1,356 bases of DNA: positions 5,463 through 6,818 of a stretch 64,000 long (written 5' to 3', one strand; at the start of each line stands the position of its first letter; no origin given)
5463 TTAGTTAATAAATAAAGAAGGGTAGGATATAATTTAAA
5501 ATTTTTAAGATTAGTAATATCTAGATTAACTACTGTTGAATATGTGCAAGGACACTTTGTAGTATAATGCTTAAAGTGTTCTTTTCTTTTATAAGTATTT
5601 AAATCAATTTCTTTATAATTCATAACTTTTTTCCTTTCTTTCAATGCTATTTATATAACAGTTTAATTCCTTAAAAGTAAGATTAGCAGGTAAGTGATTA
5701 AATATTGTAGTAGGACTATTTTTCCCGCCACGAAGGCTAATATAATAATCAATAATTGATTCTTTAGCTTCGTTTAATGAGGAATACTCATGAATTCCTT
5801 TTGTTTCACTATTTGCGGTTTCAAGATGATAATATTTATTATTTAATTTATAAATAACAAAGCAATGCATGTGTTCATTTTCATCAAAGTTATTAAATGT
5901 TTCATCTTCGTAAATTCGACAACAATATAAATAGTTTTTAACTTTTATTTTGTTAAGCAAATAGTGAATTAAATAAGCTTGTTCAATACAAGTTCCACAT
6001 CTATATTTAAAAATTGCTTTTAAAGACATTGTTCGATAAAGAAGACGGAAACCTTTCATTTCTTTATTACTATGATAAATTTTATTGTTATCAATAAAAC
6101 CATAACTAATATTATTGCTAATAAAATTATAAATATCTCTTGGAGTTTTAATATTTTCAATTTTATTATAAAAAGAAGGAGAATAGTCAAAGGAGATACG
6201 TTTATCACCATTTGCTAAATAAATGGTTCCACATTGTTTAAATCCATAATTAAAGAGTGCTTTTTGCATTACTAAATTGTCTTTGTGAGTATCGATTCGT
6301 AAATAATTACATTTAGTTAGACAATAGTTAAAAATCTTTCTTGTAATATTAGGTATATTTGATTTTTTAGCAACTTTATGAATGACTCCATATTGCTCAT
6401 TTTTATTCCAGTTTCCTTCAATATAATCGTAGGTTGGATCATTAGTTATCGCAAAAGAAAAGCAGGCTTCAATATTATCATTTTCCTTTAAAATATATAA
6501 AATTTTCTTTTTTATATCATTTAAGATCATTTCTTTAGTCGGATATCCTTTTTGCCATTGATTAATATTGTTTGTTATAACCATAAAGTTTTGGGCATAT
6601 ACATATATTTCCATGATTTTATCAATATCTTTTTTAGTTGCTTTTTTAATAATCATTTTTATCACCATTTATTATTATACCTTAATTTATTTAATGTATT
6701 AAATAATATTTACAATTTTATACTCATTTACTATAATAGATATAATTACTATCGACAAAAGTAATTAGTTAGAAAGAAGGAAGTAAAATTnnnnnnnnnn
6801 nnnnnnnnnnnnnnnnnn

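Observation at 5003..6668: cat gene translationally coupled to an unusual GNAT + NAT/transglutaminase-like fusion protein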

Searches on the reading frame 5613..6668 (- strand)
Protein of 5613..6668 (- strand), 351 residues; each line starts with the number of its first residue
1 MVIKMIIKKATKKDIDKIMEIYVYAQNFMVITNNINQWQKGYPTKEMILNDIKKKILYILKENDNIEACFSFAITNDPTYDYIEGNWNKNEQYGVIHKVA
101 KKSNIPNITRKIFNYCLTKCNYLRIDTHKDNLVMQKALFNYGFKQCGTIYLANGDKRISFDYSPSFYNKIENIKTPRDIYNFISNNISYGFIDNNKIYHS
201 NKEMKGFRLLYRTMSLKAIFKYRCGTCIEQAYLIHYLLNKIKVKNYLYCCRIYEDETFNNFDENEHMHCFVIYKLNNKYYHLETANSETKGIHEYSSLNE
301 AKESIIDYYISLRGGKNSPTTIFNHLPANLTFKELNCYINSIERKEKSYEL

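Call 3: search_protein_families(library=pfam, proteins=[window:5613-6668:-], max_evalue=1)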
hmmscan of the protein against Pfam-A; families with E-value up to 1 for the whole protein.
window:5613-6668:- (351 aa): 0 families

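Call 4: search_protein_families(library=ncbifam, proteins=[window:5613-6668:-], max_evalue=1)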
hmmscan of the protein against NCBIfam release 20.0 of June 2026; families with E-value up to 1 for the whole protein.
window:5613-6668:- (351 aa): 1 family
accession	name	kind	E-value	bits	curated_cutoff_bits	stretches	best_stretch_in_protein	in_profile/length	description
NF002085.0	PRK00915.1-2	subfamily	0.18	10.5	517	1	9-71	84-144/504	2-isopropylmalate synthase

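Call 5: search_solved_structures(query=window:5613-6668:-, max_evalue=10, show_alignments=3)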
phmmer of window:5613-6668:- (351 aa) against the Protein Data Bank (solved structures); distinct sequences matched with E-value up to 10: 3.
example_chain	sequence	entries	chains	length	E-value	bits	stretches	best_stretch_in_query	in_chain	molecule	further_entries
3h4q_A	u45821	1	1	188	4.7e-09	39.1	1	7-149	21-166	putative acetyltransferase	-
2pc1_A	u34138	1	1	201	8.5e-09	38.2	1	6-152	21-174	Acetyltransferase, GNAT family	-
2fia_A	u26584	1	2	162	0.00028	23.4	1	7-80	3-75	acetyltransferase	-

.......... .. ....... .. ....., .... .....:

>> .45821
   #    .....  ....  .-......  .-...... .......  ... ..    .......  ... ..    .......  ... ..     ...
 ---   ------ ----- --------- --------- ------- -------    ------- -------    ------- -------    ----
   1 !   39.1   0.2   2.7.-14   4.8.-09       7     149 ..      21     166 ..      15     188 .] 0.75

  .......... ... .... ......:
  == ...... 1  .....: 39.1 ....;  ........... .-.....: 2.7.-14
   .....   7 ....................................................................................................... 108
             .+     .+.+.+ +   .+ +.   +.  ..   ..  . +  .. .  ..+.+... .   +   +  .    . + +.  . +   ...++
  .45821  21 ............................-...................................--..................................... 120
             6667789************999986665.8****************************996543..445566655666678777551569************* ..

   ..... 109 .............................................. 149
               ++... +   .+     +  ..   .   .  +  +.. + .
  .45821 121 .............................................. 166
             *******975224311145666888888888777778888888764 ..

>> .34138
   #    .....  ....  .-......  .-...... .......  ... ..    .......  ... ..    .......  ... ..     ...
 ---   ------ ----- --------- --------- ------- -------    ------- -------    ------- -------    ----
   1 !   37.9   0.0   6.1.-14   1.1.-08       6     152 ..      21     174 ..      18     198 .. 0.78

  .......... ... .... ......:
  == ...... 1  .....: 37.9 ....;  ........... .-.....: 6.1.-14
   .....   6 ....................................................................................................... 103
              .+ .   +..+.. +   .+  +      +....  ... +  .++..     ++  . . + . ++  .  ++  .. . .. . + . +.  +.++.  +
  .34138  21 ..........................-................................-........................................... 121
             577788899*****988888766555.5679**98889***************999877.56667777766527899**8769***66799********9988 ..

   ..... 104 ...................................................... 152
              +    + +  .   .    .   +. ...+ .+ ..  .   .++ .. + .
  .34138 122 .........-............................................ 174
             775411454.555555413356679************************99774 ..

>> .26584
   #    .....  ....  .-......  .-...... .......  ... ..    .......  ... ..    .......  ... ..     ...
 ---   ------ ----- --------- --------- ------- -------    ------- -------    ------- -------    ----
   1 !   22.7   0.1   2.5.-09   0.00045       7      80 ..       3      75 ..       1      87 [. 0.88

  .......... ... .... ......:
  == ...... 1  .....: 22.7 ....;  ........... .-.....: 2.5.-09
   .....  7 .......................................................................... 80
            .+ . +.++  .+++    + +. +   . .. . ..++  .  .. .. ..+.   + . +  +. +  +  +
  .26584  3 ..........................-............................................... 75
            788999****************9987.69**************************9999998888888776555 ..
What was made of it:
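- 6183..6656 (-): GNAT-fold domain (residues about 5-162). The subfamily carries QW..GYP and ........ motifs. phmmer hits to 3h4q (E = 4.7e-9) and 2pc1 (E = 8.5e-9) (call 5).
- On GNAT superfamily: phmmer hits to 3h4q (E = 4.7e-9), 2pc1 (E = 8.5e-9) and 2fia (E = 2.8e-4) (call 5).
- Closest known: GNAT-fold proteins 3h4q and 2pc1. Same: Sequence-level homology over residues 6-152 (call 5), including the shared QW..YP motif.
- Checked: GNAT: no Pfam hit for the query. phmmer finds GNAT-fold crystal structures 3h4q (E = 4.7e-9) and 2pc1 (E = 8.5e-9) over residues 6-152 (call 5).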

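Call 6: find_homologous_proteins(query=window:5613-6668:-)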
Query window:5613-6668:- (351 aa): 106 proteins with E <= 0.001 among 1171 candidates.
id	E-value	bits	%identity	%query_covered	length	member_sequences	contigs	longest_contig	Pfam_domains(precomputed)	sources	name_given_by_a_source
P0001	1.1e-231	786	100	99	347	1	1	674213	-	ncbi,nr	ncbi:MAG: hypothetical protein SO253_03570 [Bacilli bacterium]|nr:hypothetical protein [Bacilli bact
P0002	6.4e-56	208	40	88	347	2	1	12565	PF13673.14,PF13508.14,PF00583.32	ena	-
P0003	1.1e-55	207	52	52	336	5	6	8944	PF13673.14,PF13508.14,PF00583.32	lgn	-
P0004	1.4e-55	207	51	51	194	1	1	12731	-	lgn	-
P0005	9.7e-54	201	52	51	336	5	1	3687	PF13673.14,PF13508.14,PF00583.32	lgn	-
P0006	5.6e-53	198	33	98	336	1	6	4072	PF13673.14,PF13508.14,PF00583.32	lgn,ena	-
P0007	8.1e-53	198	33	96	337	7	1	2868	PF13673.14,PF13508.14,PF08445.17,PF00583.32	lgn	-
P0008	1.5e-52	197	53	49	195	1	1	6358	-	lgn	-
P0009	4.5e-52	195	52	55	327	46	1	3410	PF13673.14,PF13508.14,PF00583.32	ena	-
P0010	9.5e-52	194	50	51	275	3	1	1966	PF13673.14,PF13508.14,PF00583.32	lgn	-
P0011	5.2e-51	192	51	55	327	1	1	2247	PF13673.14,PF13508.14,PF00583.32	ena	-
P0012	5.7e-51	192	51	49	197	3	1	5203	-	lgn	-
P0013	5.9e-51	192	51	55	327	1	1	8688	PF13508.14,PF00583.32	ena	-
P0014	2.9e-50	189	51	55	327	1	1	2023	PF13673.14,PF13508.14,PF00583.32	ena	-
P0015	3.4e-50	189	51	55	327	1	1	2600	PF13673.14,PF13508.14,PF00583.32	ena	-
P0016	4.3e-50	189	50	49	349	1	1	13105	PF13673.14,PF13508.14,PF24553.3,PF00583.32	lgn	-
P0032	1.1e-47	181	42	70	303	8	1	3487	PF00293.35,PF14815.13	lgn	-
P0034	2.9e-47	180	49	51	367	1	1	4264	PF13671.13,PF13238.13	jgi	jgi:adenylate kinase family enzyme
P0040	3.3e-45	173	50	50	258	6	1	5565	PF04473.19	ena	-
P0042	2.8e-44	170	46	52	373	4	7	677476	PF02557.23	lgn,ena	-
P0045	6.8e-44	169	49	50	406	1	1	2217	PF12706.14,PF13483.13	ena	-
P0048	9.7e-44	168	49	52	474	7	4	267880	PF13302.14,PF00583.32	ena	-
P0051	3.1e-43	166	49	50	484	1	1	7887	PF01841.26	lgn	-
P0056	8.3e-43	165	50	49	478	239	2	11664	PF00583.32,PF04266.21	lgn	-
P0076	3.4e-38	150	46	51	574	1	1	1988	PF13847.13,PF13489.13,PF03848.21,PF13649.13,PF08241.19,PF08242.19,PF00583.32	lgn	-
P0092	1.0e-26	112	40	49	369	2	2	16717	PF01966.29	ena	-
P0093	2.1e-26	111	40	50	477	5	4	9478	PF01636.30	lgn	-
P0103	3.6e-12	64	38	37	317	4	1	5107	PF13508.14,PF00583.32,PF04473.19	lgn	-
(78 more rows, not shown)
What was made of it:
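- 5613..6668 (-): Gene 1, the GNAT::transglutaminase-like fusion. It is 351 aa from ATG 6668; the alternative start, used by NCBI, is ATG 6656 (347 aa), preceded by GGTGAT. It is identical to P0001, 'MAG: hypothetical protein SO253_03570 [Bacilli bacterium]' (call 6).
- Checked: NCBI's call for the identical protein is 347 aa from ATG 6656 (P0001, call 6).
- GNAT-module proteins of the same length (for example P0002, 347 aa) are common (call 6).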

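Call 17: search_protein_families(library=pfam, proteins=[P0040, P0051, P0103, P0016, P0042, P0045, P0093, P0092, P0034, P0056], max_evalue=0.01)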
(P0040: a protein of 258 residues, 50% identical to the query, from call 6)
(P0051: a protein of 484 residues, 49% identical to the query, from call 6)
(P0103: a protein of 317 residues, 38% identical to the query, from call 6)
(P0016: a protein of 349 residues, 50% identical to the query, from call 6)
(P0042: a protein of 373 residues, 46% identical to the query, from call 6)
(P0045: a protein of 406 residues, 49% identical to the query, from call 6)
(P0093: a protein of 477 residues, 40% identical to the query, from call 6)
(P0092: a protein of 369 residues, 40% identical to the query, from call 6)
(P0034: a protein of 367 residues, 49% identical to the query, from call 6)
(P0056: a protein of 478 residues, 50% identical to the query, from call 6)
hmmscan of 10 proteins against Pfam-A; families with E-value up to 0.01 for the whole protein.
P0040 (258 aa): 1 family
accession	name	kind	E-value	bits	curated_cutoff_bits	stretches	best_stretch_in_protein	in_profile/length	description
PF04473.18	DUF553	-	4.7e-06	26.6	20.5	1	3-91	13-96/140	Transglutaminase-like domain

P0051 (484 aa): 2 families
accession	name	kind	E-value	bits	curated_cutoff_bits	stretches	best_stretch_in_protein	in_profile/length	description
PF01841.26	Transglut_core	-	3.1e-07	31.1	23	1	42-109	37-100/108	Transglutaminase-like superfamily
PF00797.23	Acetyltransf_2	-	0.005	17.1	22.8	0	57-113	47-101/240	N-acetyltransferase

P0103 (317 aa): 3 families
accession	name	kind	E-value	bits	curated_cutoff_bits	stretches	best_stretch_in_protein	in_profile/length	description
PF00583.31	Acetyltransf_1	-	9e-09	36.1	20.7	1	216-299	32-116/116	Acetyltransferase (GNAT) family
PF04473.18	DUF553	-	5.7e-08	32.8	20.5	1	6-113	16-113/140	Transglutaminase-like domain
PF13508.13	Acetyltransf_7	-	9.1e-06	26.4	27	1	218-300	6-83/84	Acetyltransferase (GNAT) domain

P0016 (349 aa): 4 families
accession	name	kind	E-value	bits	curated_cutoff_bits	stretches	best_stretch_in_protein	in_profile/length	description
PF00583.31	Acetyltransf_1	-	5.8e-12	46.4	20.7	1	214-324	9-115/116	Acetyltransferase (GNAT) family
PF13673.13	Acetyltransf_10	-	9.5e-09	35.8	23.6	1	232-326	21-108/128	Acetyltransferase (GNAT) domain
PF13508.13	Acetyltransf_7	-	2.8e-08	34.4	27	1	241-324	3-81/84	Acetyltransferase (GNAT) domain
PF24553.2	Rv0428c_C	-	3.7e-06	27.2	27.2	1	265-327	155-217/224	Probable histone acetyltransferase Rv0428c C-terminal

P0042 (373 aa): 1 family
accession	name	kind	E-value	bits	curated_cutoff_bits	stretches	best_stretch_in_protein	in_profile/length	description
PF02557.22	VanY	-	1.7e-29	102.7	25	1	34-165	2-131/132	D-alanyl-D-alanine carboxypeptidase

P0045 (406 aa): 3 families
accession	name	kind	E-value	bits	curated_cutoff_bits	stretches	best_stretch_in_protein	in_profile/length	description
PF13483.12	Lactamase_B_3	-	3.9e-19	69.6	24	1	218-375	19-160/160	Beta-lactamase superfamily domain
PF12706.13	Lactamase_B_2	-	1.2e-18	67.9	27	1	221-376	20-200/200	Beta-lactamase superfamily domain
PF00753.33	Lactamase_B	-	0.0039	17.6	22.7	0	222-245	34-57/196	Metallo-beta-lactamase superfamily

P0093 (477 aa): 3 families
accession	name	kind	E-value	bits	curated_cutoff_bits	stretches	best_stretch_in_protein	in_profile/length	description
PF01636.29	APH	-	7.4e-20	72.2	23.2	1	22-224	2-215/239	Phosphotransferase enzyme family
PF01163.29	RIO1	-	0.00027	21.1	22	1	146-227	96-173/187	RIO domain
PF00069.31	Pkinase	-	0.0026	17.7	31.7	0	136-205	79-145/263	Protein kinase domain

P0092 (369 aa): 2 families
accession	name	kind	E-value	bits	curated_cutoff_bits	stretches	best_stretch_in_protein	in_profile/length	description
PF01966.28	HD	-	1.1e-05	26.2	22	1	46-128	4-86/116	HD domain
PF01841.26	Transglut_core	-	0.0014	19.3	23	1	233-305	36-107/108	Transglutaminase-like superfamily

P0034 (367 aa): 17 families
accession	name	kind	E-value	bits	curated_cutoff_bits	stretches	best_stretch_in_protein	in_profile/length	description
PF13671.12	AAA_33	-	4.7e-09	37.1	27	1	17-134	1-121/143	AAA domain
PF13238.12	AAA_18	-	1.2e-05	26.2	29.4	1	19-132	2-112/128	AAA domain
PF00910.28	RNA_helicase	-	0.0003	21.7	21.5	1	19-52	2-36/105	RNA helicase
PF13173.12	AAA_14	-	0.00068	20.1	27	0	15-51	2-41/129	AAA domain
PF03266.21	NTPase_1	-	0.00071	19.9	23.9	1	19-47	3-32/168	NTPase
PF20720.3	nSTAND3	-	0.00084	19.5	27.2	1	12-41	14-43/155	Novel STAND NTPase 3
PF02224.24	Cytidylate_kin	-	0.001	19.3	26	1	20-53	3-35/211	Cytidylate kinase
PF07931.18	CPT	-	0.0011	19.2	22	1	19-174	5-168/172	Chloramphenicol phosphotransferase-like protein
PF00005.33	ABC_tran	-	0.0017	19.4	25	1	12-65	8-67/137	ABC transporter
PF13401.12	AAA_22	-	0.0036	18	27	0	16-47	6-33/130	AAA domain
PF13191.12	AAA_16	-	0.0044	18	32.6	1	17-50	26-63/167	AAA ATPase domain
PF00797.23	Acetyltransf_2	-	0.0044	17.3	22.8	1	240-295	47-100/240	N-acetyltransferase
PF25199.1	nSTAND_NTPase5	-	0.0049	17.1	34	0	11-40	37-66/145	Novel STAND NTPase 5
PF00004.35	AAA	-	0.0056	17.6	21.2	0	19-153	2-97/131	ATPase family associated with various cellular activities (AAA)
PF10609.15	ParA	-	0.0065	16.4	27.1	0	15-42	4-31/246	NUBPL iron-transfer P-loop NTPase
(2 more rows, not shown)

P0056 (478 aa): 6 families
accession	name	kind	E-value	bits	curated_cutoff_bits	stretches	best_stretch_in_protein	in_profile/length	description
PF04266.20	ASCH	-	6.1e-18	65.9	21.2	1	372-475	5-103/103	ASCH domain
PF00583.31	Acetyltransf_1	-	5.9e-08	33.4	20.7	1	55-149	22-116/116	Acetyltransferase (GNAT) family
PF13302.13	Acetyltransf_3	-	9e-05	23.6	25.4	1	54-149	40-137/138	Acetyltransferase (GNAT) domain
PF04473.18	DUF553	-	0.00013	21.9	20.5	1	179-303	12-124/140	Transglutaminase-like domain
PF13673.13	Acetyltransf_10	-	0.00061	20.2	23.6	0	56-155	20-113/128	Acetyltransferase (GNAT) domain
PF13508.13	Acetyltransf_7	-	0.0027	18.5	27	1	67-149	5-82/84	Acetyltransferase (GNAT) domain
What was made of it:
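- On Arylamine N-acetyltransferase (NAT, PF00797): Homologues reach 17.1-17.3 bits against a 22.8 cut-off (call 17).
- Closest known: Pfam Transglut_core. Same: Homologues of the module pass these models' thresholds over the Cys-His region (P0051 31.1 bits; P0103 32.8 bits; call 17).
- Homologues pass the Pfam thresholds of Transglut_core and DUF553 (call 17). Homologues give sub-threshold Pfam NAT hits (17 bits against a 22.8 cut-off, call 17).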

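Call 37: find_encoding_contigs(protein=P0002, flank=5000, max_places=3)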
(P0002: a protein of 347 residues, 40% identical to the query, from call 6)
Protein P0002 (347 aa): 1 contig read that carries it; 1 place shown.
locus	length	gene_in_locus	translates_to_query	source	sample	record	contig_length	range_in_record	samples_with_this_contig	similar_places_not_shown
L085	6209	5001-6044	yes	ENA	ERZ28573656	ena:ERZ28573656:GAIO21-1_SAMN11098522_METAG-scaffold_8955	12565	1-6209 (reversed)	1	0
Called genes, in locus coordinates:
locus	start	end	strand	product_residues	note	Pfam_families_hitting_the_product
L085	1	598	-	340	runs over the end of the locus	PF17761:DUF1016_N, PF06250:YhcG_C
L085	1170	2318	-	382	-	PF02350:Epimerase_2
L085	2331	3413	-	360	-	PF00953:Glycos_transf_4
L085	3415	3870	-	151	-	PF02502:LacAB_rpiB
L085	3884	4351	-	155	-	PF01451:LMWPc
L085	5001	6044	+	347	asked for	PF00583:Acetyltransf_1, PF13673:Acetyltransf_10 (weak), PF13508:Acetyltransf_7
